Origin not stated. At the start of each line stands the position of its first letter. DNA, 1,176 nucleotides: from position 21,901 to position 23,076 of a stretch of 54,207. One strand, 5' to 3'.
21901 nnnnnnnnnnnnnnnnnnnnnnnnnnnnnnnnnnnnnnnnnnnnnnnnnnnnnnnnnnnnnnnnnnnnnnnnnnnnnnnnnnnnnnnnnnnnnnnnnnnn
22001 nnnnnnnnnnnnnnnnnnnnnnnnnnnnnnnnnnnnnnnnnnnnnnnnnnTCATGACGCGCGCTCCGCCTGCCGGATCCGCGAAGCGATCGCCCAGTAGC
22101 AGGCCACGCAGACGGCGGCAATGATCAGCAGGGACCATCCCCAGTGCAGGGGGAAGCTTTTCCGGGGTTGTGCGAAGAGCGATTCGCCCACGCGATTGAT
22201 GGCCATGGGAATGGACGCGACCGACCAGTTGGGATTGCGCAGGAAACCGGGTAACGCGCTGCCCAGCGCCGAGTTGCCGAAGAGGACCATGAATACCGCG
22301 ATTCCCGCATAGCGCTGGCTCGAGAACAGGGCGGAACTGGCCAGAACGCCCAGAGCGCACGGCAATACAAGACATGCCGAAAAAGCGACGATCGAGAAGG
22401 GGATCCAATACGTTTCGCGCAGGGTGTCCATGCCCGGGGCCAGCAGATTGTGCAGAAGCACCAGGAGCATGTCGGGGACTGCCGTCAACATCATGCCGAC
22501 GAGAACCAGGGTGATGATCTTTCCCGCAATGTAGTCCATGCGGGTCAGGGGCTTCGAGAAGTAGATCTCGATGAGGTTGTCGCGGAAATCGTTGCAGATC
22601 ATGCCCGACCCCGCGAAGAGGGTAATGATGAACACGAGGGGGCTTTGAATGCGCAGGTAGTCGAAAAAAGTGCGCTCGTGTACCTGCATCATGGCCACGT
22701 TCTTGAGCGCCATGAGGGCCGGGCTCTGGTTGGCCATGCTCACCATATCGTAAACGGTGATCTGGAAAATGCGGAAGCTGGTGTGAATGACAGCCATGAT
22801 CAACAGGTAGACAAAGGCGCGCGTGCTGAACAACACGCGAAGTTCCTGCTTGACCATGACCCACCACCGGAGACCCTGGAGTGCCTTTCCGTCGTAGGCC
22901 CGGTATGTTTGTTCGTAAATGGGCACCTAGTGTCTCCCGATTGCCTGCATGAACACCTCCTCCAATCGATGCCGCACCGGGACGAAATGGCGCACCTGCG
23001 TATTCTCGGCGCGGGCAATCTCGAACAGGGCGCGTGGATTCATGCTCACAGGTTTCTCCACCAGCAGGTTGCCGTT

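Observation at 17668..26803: Seven-gene exporter-like module with no obvious functional precedent: CarboxypepD_reg-repeat anchor protein, two ATPase/ABC-2 permease pairs and two paralogous unknowns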

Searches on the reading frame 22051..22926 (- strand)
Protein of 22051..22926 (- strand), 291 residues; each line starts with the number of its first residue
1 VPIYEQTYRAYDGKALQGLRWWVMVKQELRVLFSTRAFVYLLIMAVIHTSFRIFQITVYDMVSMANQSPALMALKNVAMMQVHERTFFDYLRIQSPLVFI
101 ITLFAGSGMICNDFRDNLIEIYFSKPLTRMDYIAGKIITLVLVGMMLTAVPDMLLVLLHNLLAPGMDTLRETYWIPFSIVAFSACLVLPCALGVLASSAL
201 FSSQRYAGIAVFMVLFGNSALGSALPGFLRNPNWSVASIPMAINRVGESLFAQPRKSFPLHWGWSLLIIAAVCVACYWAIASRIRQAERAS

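Call 4: search_protein_families(library=pfam, proteins=[window:22051-22926:-], max_evalue=0.01)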
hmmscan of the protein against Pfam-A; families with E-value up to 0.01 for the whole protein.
window:22051-22926:- (291 aa): 3 families
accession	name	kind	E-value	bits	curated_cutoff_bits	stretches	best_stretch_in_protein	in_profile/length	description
PF12679.13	ABC2_membrane_2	-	3.9e-08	33.3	27.2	1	22-254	1-246/283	ABC-2 family transporter protein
PF12698.13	ABC2_membrane_3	-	0.0002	21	31.6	1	98-279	172-344/347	ABC-2 family transporter protein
PF12730.13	ABC2_membrane_4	-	0.0014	19.1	27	0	68-197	27-163/179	ABC-2 family transporter protein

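Call 5: search_protein_families(library=ncbifam, proteins=[window:22051-22926:-], max_evalue=0.01)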
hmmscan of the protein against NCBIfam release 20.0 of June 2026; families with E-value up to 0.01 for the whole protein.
window:22051-22926:- (291 aa): 1 family
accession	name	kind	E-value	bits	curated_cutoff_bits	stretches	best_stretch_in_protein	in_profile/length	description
NF047564.1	PSM_export_PmtD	equivalog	0.00047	19.9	220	1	90-161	50-121/242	phenol-soluble modulin export ABC transporter permease subunit PmtD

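Call 9: find_encoding_contigs(protein=window:22051-22926:-, flank=10000, max_places=10)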
Protein window:22051-22926:- (291 aa): 1 contig read that carries it; 1 place shown.
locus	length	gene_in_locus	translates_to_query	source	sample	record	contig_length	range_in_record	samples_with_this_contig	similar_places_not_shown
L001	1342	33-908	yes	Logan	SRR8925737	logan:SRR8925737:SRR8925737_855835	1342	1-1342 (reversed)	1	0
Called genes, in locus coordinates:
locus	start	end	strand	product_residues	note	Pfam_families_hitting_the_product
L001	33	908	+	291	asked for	PF12679:ABC2_membrane_2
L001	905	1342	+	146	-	?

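Call 10: find_related_loci(query=window:22051-22926:-, collection=genome_contigs, flank=10000)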
Query window:22051-22926:- (291 aa) in genome_contigs; peptide patterns used: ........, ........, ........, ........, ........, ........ (x = any residue, [..] = any of these).
32 stretches matched a pattern; 7 encode a relative of the query (tblastn E <= 1e-3); 6 distinct loci.
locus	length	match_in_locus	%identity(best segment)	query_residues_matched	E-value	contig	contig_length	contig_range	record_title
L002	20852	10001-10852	84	1-284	4e-167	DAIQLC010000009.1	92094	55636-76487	MAG TPA_asm: Candidatus Hydrogenedentota bacterium isolate CTOTU19843 NODE_192_length_92094_cov_18.520747, whole genome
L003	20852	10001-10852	84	1-284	1e-165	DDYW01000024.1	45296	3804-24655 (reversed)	MAG TPA_asm: Candidatus Hydrogenedentes bacterium UBA2224 UBA2224_contig_62703, whole genome shotgun sequence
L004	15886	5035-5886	80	1-284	1e-153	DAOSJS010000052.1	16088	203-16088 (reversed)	MAG TPA_asm: Candidatus Hydrogenedentota bacterium isolate AMR_MDS_1669 NODE_3792_length_16088_cov_4.686085, whole genom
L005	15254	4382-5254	76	1-291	1e-152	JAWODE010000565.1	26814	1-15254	MAG: Candidatus Hydrogenedentota bacterium isolate BLK5-2.bin.115 k191_2072332, whole genome shotgun sequence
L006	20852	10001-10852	75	1-284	1e-151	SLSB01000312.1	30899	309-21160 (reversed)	MAG: Candidatus Hydrogenedentota bacterium isolate CSSed165cm_592 CSSed16-5cm-2294, whole genome shotgun sequence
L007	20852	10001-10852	80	1-284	1e-153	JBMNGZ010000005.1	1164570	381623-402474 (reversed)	MAG: Candidatus Hydrogenedentales bacterium isolate SBF912LR0HQ0180 contig_45194, whole genome shotgun sequence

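Call 15: find_homologous_proteins(query=window:22051-22926:-, max_evalue=0.001)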
Query window:22051-22926:- (291 aa): 194 proteins with E <= 0.001 among 3382 candidates; the best 120 are listed.
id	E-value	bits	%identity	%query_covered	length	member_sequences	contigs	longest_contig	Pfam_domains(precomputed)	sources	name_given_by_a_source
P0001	1.9e-185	633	99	100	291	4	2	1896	PF12679.14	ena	-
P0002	5.0e-163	559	84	100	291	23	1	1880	PF12679.14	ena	-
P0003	2.7e-161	553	83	100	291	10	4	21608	PF12679.14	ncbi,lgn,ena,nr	ncbi:MAG TPA: ABC transporter permease subunit [Candidatus Hydrogenedentes bacterium]|nr:ABC transpo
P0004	1.6e-156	538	80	100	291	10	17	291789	PF12679.14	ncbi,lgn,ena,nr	ncbi:MAG TPA: ABC transporter permease subunit [Candidatus Hydrogenedentes bacterium]|nr:ABC transpo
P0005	3.0e-148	511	76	100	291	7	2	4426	PF12679.14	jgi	jgi:ABC-2 type transport system permease protein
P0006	3.9e-148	510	76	100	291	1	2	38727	PF12679.14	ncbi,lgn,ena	-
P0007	4.4e-131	454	76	92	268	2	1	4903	PF12679.14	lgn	-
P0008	3.5e-118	412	69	100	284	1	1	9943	PF12679.14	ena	-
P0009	8.0e-113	394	64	100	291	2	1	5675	PF12679.14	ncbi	-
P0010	3.4e-109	382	57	100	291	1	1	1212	PF12679.14,PF12698.14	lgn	-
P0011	3.8e-106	372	55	100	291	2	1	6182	PF12679.14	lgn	-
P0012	8.8e-104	365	58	100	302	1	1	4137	PF12679.14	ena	-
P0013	4.3e-103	362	56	100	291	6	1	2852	PF12679.14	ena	-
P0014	1.5e-101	357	57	100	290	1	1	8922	PF12679.14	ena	-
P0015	6.8e-101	355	57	100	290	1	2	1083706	-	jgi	jgi:ABC-2 type transport system permease protein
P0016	3.2e-100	353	55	100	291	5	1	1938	PF12679.14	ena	-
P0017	3.6e-100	353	55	100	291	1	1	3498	PF12679.14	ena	-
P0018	8.5e-100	352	55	100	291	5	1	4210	PF12679.14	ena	-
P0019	2.4e-99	350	56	100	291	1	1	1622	PF12679.14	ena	-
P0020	4.6e-99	349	53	100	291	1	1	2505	PF12679.14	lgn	-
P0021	5.5e-99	349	54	100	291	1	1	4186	PF12679.14,PF12698.14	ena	-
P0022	7.2e-99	349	54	100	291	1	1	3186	PF12679.14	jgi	-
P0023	8.7e-99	348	52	99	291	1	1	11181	PF12679.14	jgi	jgi:ABC-type transport system involved in multi-copper enzyme maturation permease subunit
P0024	1.5e-98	348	55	99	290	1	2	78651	PF12679.14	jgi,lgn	jgi:ABC-type transport system involved in multi-copper enzyme maturation permease subunit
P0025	2.1e-98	347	54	100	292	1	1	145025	PF12679.14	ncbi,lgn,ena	-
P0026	3.4e-98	346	53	100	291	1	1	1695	PF12679.14,PF12698.14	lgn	-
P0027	5.1e-98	346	52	100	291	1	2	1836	PF12679.14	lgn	-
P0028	7.6e-98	345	53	100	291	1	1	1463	PF12679.14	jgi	jgi:ABC-type transport system involved in multi-copper enzyme maturation permease subunit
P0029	7.8e-98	345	53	100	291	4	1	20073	PF12679.14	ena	-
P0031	6.3e-97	342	54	100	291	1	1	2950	PF12679.14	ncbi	-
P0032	1.6e-96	341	52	100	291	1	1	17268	PF12679.14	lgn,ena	-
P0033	1.6e-96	341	53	100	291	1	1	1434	PF12679.14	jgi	-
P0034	4.8e-96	339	56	100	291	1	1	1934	PF12679.14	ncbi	-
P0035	5.4e-96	339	51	100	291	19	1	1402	PF12679.14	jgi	-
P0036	8.6e-96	338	52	100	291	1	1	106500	PF12679.14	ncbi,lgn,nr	ncbi:MAG: ABC transporter permease subunit [Candidatus Hydrogenedentes bacterium]|nr:ABC transporter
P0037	1.1e-95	338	54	100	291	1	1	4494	PF12679.14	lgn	-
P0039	2.3e-94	334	53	100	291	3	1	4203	PF12679.14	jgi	-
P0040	1.3e-93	331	52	100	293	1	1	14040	PF12679.14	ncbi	-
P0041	6.7e-93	329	54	100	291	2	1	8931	PF12679.14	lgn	-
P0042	1.7e-92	328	53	100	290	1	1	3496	PF12679.14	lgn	-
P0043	3.0e-92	327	52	100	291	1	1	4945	PF12679.14,PF12698.14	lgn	-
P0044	3.9e-92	326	51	100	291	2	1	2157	PF12679.14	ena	-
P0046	5.1e-92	326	51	100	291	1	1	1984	PF12679.14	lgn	-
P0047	1.0e-91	325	50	100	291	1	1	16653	PF12679.14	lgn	-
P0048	1.9e-91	324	51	100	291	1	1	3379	PF12679.14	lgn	-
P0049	2.3e-91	324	52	100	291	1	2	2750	PF12679.14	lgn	-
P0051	3.5e-91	323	52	100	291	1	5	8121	PF12679.14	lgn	-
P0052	3.9e-91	323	56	92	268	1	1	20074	PF12679.14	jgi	-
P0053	6.2e-91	323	50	100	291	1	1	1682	PF12679.14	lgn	-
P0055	7.0e-91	322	52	100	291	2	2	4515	PF12679.14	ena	-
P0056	1.1e-90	322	50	100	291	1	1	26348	PF12679.14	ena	-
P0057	1.3e-90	321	55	92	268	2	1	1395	PF12679.14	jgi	-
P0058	1.5e-90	321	51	100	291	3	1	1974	PF12679.14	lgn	-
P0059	1.6e-90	321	50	100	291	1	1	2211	PF12679.14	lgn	-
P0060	1.6e-90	321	50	100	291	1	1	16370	PF12679.14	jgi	-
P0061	2.3e-90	321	51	100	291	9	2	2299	PF12679.14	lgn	-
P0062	3.4e-90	320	50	100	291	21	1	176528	PF12679.14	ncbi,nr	ncbi:MAG: ABC transporter permease subunit [Candidatus Hydrogenedentes bacterium]|nr:ABC transporter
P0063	3.6e-90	320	50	99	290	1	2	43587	PF12679.14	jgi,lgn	-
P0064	4.9e-90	320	51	100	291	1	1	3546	PF12679.14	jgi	jgi:hypothetical protein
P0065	1.2e-89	318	49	100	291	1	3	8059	PF12679.14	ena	-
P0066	1.6e-89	318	49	100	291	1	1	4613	PF12679.14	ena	-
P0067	1.7e-89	318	49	100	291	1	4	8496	PF12679.14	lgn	-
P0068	3.2e-89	317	51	100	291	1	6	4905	PF12679.14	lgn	-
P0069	8.4e-89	316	48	100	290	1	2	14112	PF12679.14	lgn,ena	-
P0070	8.8e-89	315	50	100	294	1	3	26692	PF12679.14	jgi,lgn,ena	-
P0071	1.5e-88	315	50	100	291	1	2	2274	PF12679.14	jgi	-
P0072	2.1e-88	314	49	100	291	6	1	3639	PF12679.14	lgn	-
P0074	6.5e-88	313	48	100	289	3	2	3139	PF12679.14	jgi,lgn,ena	-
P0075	7.1e-88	312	48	100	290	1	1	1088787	-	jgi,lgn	jgi:ABC-type transport system involved in multi-copper enzyme maturation permease subunit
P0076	8.1e-88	312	49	100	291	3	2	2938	PF12679.14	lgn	-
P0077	2.1e-87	311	52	99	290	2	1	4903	PF12679.14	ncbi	-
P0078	2.7e-87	311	50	100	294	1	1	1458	PF12679.14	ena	-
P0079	4.9e-87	310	57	89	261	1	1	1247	PF12679.14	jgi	jgi:hypothetical protein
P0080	9.0e-87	309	47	100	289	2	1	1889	PF12679.14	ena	-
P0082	1.9e-86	308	47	100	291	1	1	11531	PF12679.14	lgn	-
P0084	2.2e-86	308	46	100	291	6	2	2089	PF12679.14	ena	-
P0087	6.7e-86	306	45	100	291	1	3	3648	PF12679.14,PF12698.14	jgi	jgi:ABC-type transport system involved in multi-copper enzyme maturation permease subunit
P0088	6.8e-86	306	47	100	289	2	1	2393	PF12679.14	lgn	-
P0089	1.7e-85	305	49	100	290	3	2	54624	PF12679.14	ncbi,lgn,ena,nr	ncbi:MAG TPA: ABC transporter permease subunit [Candidatus Hydrogenedentes bacterium]|nr:ABC transpo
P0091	2.1e-85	304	49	100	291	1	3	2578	PF12679.14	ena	-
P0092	6.0e-85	303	48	100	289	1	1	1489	PF12679.14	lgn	-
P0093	1.2e-84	302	49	100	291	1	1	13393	PF12679.14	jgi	-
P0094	2.1e-84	301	49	100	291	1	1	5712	PF12679.14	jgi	jgi:hypothetical protein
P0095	3.5e-84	300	45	100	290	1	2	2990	PF12679.14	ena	-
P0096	3.5e-84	300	52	92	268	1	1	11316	PF12679.14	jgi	jgi:ABC-type transport system involved in multi-copper enzyme maturation permease subunit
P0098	7.9e-84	299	46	100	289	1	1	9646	PF12679.14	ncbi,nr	ncbi:MAG: ABC transporter permease subunit [Candidatus Hydrogenedentes bacterium]|nr:ABC transporter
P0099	2.2e-83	298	50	92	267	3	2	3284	PF12679.14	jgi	jgi:ABC-type transport system involved in multi-copper enzyme maturation permease subunit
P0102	1.5e-82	295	46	100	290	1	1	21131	PF12679.14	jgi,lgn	jgi:ABC-type transport system involved in multi-copper enzyme maturation permease subunit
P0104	2.9e-82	294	46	100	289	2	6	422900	PF12679.14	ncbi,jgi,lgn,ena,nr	ncbi:MAG TPA: ABC transporter permease subunit [Candidatus Bathyarchaeia archaeon]|nr:ABC transporte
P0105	3.5e-82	294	48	100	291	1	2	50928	PF12679.14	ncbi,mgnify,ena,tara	mgnify:CR=1 FL=1|tara:strand:+ start:367 stop:1242 length:876 start_codon:yes stop_codon:yes gene_ty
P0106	1.8e-81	291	53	87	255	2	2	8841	PF12679.14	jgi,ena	-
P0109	5.4e-81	290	46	100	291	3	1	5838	PF12679.14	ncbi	-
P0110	8.2e-81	289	47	100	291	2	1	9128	PF12679.14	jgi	-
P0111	1.4e-80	289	50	93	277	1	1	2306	PF12679.14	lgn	-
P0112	1.7e-80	288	50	90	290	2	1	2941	PF12679.14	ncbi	-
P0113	2.2e-80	288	44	100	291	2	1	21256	PF12679.14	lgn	-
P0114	2.9e-80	288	46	100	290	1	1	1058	PF12679.14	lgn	-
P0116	4.1e-80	287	46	100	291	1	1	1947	PF12679.14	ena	-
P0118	1.1e-79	286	45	100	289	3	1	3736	PF12679.14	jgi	jgi:ABC-type transport system involved in multi-copper enzyme maturation permease subunit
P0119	1.1e-79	286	47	99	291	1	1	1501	PF12679.14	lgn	-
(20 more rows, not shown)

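Call 17: find_encoding_contigs(protein=P0104, flank=10000, max_places=3)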
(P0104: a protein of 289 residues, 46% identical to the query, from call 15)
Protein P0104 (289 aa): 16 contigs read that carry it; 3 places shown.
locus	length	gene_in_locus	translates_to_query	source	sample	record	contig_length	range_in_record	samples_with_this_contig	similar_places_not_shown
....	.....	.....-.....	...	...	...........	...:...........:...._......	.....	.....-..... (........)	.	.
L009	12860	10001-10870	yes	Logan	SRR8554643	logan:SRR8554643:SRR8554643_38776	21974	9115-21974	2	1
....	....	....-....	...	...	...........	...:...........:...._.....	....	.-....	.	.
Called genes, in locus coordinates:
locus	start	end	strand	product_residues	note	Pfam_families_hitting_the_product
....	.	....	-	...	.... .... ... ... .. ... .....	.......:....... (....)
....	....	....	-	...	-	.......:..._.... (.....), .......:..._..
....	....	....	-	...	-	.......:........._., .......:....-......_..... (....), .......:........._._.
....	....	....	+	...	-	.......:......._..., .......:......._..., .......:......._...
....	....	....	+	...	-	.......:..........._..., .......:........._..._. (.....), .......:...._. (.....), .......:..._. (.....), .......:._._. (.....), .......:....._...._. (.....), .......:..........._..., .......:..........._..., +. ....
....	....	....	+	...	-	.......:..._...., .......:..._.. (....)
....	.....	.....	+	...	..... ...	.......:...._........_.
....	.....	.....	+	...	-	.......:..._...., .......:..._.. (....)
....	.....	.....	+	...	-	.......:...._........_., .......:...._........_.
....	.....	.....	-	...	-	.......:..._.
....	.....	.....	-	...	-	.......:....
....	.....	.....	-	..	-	-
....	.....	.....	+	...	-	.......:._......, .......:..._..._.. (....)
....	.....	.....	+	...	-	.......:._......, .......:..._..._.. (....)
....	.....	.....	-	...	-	-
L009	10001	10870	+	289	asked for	PF12679:ABC2_membrane_2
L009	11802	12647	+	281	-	PF12679:ABC2_membrane_2, PF12730:ABC2_membrane_4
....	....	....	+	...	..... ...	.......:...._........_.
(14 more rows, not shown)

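Call 18: find_encoding_contigs(protein=P0075, flank=10000, max_places=2)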
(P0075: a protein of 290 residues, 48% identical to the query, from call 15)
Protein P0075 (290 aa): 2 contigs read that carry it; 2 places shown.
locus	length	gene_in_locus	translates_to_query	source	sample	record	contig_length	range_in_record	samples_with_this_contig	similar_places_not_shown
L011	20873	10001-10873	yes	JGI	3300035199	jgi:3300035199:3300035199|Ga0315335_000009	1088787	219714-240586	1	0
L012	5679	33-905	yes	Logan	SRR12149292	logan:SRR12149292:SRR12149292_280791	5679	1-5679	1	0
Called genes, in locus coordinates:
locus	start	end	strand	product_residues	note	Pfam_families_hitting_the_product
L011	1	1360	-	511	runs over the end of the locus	PF00501:AMP-binding, PF13193:AMP-binding_C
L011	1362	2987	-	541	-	PF02771:Acyl-CoA_dh_N, PF02770:Acyl-CoA_dh_M, PF00441:Acyl-CoA_dh_1, PF08028:Acyl-CoA_dh_2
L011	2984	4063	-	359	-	PF19315:MC_hydratase, PF01575:MaoC_dehydratas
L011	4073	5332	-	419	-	PF03328:HpcH_HpaI, PF22484:DUF6986, PF01274:MS_TIM-barrel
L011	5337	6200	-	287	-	PF00892:EamA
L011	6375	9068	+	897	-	PF24421:Ig_J (faint), PF00775:Dioxygenase_C (faint), PF13715:CarbopepD_reg_2 (faint), PF17210:SdrD_B (faint), PF10670:DUF4198 (faint), PF13620:CarboxypepD_reg (weak), PF17802:SpaA (faint), PF13620:CarboxypepD_reg, +4 more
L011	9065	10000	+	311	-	PF00005:ABC_tran, PF13401:AAA_22 (faint), PF13304:AAA_21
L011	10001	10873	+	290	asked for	-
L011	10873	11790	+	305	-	PF00005:ABC_tran, PF13304:AAA_21 (weak)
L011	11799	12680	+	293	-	PF12679:ABC2_membrane_2, PF12730:ABC2_membrane_4, PF10920:DUF2705 (weak), PF26999:ABC-2_memb_rel (weak)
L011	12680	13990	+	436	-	-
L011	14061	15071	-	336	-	PF00248:Aldo_ket_red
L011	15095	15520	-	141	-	-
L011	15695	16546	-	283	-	PF09754:PAC2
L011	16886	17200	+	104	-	-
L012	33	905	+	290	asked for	-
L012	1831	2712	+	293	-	PF12679:ABC2_membrane_2, PF12730:ABC2_membrane_4, PF10920:DUF2705 (weak), PF26999:ABC-2_memb_rel (weak)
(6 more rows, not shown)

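Call 20: find_related_loci(query=A1, collection=genome_contigs, flank=10000)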
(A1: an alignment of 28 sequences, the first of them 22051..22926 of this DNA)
Query A1 (291 aa) in genome_contigs; peptide patterns used: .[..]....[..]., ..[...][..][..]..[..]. (x = any residue, [..] = any of these).
128 stretches matched a pattern; 72 encode a relative of the query (tblastn E <= 1e-3); 72 distinct loci.
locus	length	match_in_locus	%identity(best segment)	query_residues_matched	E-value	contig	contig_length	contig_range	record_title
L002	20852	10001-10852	84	1-284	3e-166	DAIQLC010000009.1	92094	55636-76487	MAG TPA_asm: Candidatus Hydrogenedentota bacterium isolate CTOTU19843 NODE_192_length_92094_cov_18.520747, whole genome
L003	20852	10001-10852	84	1-284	8e-165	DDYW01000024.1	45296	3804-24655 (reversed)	MAG TPA_asm: Candidatus Hydrogenedentes bacterium UBA2224 UBA2224_contig_62703, whole genome shotgun sequence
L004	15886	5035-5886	80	1-284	9e-153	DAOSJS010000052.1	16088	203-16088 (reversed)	MAG TPA_asm: Candidatus Hydrogenedentota bacterium isolate AMR_MDS_1669 NODE_3792_length_16088_cov_4.686085, whole genom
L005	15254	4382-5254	76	1-291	8e-152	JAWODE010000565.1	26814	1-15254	MAG: Candidatus Hydrogenedentota bacterium isolate BLK5-2.bin.115 k191_2072332, whole genome shotgun sequence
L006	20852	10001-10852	75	1-284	1e-150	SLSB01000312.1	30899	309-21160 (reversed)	MAG: Candidatus Hydrogenedentota bacterium isolate CSSed165cm_592 CSSed16-5cm-2294, whole genome shotgun sequence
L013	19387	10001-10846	54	1-282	7e-103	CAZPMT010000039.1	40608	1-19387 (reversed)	MAG TPA_asm: uncultured Nitrospiraceae bacterium isolate SRP302447_co3_797 genome assembly, contig: NODE_2608_length_406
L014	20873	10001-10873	52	1-291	2e-101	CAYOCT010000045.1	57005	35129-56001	MAG TPA_asm: uncultured Nitrospiraceae bacterium isolate binchicken_co16_39 genome assembly, contig: NODE_920_length_570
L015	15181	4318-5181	52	1-288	2e-100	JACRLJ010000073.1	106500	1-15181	MAG: Candidatus Hydrogenedentota bacterium isolate NC_groundwater_1878_Pr3_B-0.1um_59_9 SR2-18-B1_coassembly_48957, whol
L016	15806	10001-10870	50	1-290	6e-96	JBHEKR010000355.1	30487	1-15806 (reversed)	MAG: Candidatus Hydrogenedentales bacterium isolate bin.359 k141_3691090, whole genome shotgun sequence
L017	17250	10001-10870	50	1-290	2e-95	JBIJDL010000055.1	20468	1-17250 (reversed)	MAG: Candidatus Hydrogenedentales bacterium isolate ME2006-08-22D15_3300044611_group2_bin248 Rohwer_bin1462_scaffold_190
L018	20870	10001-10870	49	1-290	1e-94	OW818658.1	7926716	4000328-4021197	metagenome genome assembly, chromosome: 1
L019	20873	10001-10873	52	1-291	5e-90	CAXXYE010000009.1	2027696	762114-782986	MAG: Candidatus Hydrogenedentota bacterium isolate 9f1eef2f-e61c-44ad-add1-0a006c8246d5 genome assembly, contig: contig_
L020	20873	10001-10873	46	1-291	9e-89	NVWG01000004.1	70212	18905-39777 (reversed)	MAG: Candidatus Hydrogenedentota bacterium isolate NORP43 Contig_source1383C_1011, whole genome shotgun sequence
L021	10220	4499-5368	47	1-290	1e-88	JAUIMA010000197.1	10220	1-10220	MAG: Candidatus Hydrogenedentota bacterium isolate Co_bin.7 NODE_36604_length_10220_cov_0.869811, whole genome shotgun s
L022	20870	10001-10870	48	1-290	7e-88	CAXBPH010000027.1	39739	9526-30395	MAG TPA_asm: uncultured bacterium isolate ERR2762188_binner12_Refined_16 genome assembly, contig: ERZ3421808.1528, whole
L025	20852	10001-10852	48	1-284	2e-87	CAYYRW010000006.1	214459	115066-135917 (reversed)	MAG TPA_asm: uncultured Nitrospirales bacterium isolate binchicken_co20_17 genome assembly, contig: NODE_111_length_2144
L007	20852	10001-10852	80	1-284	1e-152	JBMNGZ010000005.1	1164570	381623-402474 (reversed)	MAG: Candidatus Hydrogenedentales bacterium isolate SBF912LR0HQ0180 contig_45194, whole genome shotgun sequence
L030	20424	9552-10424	45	1-291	1e-83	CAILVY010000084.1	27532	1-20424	MAG: Candidatus Hydrogenedentes bacterium isolate LaPlata_bin-1517 genome assembly, contig: bin-1517:084/407, whole geno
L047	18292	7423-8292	42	1-288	7e-72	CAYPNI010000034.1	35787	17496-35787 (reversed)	MAG TPA_asm: uncultured Nitrospirales bacterium isolate SRP237561_co1_132 genome assembly, contig: NODE_1667_length_3578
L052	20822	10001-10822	45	1-274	4e-70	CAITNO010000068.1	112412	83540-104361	MAG: Candidatus Hydrogenedentes bacterium isolate AlinenLipids_bin-3554 genome assembly, contig: bin-3554:068/159, whole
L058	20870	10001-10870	39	1-288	7e-67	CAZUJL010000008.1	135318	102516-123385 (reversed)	MAG TPA_asm: uncultured Nitrospirales bacterium isolate binchicken_co199_149 genome assembly, contig: NODE_161_length_13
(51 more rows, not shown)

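Call 31: search_solved_structures(query=A1, max_evalue=1, show_alignments=0)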
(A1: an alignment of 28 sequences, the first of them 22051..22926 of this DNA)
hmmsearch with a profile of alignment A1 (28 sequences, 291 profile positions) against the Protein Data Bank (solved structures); distinct sequences matched with E-value up to 1: 0.
